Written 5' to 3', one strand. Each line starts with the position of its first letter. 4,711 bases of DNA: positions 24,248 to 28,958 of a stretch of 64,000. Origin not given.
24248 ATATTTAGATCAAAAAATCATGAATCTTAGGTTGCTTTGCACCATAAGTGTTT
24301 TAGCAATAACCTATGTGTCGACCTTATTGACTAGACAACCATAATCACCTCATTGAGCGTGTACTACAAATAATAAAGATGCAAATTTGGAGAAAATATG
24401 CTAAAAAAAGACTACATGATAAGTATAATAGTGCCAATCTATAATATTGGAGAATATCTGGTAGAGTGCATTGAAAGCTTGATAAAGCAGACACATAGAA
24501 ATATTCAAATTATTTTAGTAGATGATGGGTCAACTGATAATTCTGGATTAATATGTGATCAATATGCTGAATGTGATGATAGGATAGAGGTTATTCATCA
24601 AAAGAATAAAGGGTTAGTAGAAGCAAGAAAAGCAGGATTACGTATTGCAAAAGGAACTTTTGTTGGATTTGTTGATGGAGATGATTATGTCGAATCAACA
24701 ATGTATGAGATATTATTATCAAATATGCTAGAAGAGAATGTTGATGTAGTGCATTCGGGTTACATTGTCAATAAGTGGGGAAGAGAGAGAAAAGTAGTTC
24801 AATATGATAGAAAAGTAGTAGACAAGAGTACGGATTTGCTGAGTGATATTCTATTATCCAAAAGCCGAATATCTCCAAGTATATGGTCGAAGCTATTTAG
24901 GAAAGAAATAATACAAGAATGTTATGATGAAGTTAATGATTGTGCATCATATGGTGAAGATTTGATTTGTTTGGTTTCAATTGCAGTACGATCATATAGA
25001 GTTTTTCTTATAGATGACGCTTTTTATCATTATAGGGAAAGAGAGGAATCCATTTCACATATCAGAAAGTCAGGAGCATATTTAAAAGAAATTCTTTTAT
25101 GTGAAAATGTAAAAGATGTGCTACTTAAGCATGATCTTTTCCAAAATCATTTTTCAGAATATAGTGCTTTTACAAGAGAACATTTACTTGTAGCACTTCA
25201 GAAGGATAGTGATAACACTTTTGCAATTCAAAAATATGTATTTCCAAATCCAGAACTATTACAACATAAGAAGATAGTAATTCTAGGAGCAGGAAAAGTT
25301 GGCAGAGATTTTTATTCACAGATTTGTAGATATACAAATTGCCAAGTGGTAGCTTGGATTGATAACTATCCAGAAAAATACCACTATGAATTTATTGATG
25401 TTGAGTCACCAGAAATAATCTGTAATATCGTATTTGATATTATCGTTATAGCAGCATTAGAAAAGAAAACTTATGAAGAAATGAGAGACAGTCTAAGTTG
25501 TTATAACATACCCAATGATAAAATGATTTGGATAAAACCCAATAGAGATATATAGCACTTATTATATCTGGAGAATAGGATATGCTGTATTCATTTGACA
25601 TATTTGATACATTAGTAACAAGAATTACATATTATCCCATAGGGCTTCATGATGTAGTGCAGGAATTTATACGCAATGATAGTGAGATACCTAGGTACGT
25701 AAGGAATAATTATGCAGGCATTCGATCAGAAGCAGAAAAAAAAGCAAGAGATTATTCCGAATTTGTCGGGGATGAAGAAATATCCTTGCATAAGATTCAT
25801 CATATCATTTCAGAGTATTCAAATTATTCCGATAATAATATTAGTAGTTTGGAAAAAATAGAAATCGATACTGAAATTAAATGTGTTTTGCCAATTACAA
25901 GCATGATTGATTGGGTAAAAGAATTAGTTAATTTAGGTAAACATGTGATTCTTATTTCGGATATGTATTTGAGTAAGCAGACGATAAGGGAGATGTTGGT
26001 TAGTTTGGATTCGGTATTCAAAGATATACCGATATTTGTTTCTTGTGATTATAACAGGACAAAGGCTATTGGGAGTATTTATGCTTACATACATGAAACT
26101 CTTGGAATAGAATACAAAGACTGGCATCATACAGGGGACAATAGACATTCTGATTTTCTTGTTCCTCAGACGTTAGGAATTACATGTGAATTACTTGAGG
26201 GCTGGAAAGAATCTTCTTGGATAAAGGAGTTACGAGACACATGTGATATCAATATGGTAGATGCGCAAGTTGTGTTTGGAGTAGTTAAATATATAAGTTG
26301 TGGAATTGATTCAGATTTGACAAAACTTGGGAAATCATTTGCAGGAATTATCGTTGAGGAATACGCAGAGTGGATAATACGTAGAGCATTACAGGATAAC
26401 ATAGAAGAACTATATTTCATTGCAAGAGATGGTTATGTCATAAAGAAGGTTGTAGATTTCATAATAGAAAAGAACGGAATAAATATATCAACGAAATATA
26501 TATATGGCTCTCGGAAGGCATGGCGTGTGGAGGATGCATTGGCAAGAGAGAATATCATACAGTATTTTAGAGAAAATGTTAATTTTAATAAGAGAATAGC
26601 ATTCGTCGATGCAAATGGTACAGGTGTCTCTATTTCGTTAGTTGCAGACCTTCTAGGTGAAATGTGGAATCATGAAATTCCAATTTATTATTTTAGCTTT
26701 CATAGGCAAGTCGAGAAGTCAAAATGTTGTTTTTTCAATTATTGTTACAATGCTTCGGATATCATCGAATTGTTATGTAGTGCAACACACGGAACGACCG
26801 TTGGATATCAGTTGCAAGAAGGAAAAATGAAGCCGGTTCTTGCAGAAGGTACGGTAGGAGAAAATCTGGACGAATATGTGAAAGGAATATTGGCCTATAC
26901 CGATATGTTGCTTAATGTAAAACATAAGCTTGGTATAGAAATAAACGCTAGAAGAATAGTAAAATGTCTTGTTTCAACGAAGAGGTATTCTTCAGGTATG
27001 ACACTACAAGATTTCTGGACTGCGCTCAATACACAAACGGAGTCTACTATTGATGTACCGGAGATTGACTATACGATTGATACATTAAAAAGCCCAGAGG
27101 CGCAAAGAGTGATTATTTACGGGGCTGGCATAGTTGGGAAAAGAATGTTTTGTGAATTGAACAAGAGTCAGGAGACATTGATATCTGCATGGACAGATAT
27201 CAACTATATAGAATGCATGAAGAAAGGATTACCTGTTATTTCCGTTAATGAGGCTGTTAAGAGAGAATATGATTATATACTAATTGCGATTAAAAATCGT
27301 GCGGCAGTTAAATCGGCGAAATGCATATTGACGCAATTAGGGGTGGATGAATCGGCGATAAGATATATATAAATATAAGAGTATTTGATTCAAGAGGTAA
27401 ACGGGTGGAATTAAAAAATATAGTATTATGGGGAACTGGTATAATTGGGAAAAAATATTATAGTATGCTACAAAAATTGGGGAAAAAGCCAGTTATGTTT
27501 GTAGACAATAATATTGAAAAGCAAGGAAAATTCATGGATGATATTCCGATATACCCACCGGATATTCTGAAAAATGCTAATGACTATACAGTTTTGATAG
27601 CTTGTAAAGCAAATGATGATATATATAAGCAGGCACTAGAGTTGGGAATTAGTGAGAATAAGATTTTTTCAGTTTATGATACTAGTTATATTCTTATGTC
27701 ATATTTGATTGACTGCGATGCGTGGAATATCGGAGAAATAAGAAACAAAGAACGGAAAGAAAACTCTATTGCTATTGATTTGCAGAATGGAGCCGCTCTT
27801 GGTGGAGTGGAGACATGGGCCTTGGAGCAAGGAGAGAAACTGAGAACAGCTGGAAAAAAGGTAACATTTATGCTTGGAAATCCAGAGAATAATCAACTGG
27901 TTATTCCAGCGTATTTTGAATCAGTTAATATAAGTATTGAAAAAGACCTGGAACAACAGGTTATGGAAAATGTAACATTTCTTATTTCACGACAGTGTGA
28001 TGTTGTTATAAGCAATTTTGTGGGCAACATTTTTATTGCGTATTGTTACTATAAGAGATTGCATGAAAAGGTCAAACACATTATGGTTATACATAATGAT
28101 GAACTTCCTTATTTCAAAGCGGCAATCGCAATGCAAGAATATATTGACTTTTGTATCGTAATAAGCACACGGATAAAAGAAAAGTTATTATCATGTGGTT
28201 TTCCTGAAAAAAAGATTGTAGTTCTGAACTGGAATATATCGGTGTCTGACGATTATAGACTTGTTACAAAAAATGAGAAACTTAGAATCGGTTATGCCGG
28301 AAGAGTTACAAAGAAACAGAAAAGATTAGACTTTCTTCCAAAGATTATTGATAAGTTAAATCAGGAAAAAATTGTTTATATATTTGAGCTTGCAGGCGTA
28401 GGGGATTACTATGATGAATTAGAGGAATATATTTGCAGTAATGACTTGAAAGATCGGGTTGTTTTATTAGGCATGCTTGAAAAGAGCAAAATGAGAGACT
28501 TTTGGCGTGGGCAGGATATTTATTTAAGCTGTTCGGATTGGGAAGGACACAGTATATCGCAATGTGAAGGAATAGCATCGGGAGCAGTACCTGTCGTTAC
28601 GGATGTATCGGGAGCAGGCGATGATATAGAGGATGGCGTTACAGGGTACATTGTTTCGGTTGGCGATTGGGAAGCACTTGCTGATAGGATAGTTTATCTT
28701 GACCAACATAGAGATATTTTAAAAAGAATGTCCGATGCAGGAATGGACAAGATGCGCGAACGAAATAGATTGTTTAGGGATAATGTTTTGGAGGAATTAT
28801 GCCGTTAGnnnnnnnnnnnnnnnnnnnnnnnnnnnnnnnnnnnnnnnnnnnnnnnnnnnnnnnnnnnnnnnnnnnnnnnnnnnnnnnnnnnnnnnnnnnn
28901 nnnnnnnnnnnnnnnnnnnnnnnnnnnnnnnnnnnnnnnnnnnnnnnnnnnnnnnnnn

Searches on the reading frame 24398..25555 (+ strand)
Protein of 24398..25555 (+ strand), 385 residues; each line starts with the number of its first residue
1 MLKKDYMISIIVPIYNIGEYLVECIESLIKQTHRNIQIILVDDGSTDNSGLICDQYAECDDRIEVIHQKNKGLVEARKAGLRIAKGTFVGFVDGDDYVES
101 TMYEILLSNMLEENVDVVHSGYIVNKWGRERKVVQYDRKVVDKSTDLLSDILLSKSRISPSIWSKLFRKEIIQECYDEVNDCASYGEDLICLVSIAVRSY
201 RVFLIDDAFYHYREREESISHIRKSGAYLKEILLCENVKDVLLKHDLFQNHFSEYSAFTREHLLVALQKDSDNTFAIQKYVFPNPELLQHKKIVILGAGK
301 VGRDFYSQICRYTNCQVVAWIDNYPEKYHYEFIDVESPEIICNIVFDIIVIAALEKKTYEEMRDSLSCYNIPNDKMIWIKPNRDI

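Call 50: search_protein_families(library=pfam, proteins=[window:24398-25555:+], max_evalue=0.0001)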
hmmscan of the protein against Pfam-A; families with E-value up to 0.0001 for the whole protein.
window:24398-25555:+ (385 aa): 3 families
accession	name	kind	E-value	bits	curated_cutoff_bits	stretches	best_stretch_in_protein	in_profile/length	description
PF00535.33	Glycos_transf_2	-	1.7e-34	119.6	23.3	1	9-162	1-132/168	Glycosyl transferase family 2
PF13641.12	Glyco_tranf_2_3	-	1.3e-10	42.1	27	1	8-209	3-208/230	Glycosyltransferase like family 2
PF10111.15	Glyco_tranf_2_2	-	6.6e-09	36.1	27.3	1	9-156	1-155/276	Glycosyltransferase like family 2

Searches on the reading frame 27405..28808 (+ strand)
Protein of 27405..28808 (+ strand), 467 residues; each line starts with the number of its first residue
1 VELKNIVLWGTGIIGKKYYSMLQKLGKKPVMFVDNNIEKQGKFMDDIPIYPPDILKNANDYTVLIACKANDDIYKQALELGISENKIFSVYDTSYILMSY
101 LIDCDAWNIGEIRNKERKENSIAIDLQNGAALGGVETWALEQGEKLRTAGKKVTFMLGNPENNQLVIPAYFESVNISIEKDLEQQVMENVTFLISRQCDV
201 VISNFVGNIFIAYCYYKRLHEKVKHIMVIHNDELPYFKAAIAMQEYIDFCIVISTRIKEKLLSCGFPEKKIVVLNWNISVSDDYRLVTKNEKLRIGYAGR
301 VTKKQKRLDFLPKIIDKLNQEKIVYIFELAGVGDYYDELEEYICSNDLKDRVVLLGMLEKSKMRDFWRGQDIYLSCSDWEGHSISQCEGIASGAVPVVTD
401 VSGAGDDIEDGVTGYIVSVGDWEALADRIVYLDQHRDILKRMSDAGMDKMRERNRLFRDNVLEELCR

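Call 50: search_protein_families(library=pfam, proteins=[window:27405-28808:+], max_evalue=0.0001)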
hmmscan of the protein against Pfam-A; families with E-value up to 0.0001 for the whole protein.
window:27405-28808:+ (467 aa): 3 families
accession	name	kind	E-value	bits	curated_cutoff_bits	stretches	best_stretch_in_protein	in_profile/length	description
PF13692.12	Glyco_trans_1_4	-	4.2e-21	76.1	27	1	294-432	3-139/142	Glycosyl transferases group 1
PF00534.26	Glycos_transf_1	-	9.7e-21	74.5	26.4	1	289-446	12-169/172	Glycosyl transferases group 1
PF13439.12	Glyco_transf_4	-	2.2e-06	28.3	28.5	1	133-274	2-162/170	Glycosyltransferase Family 4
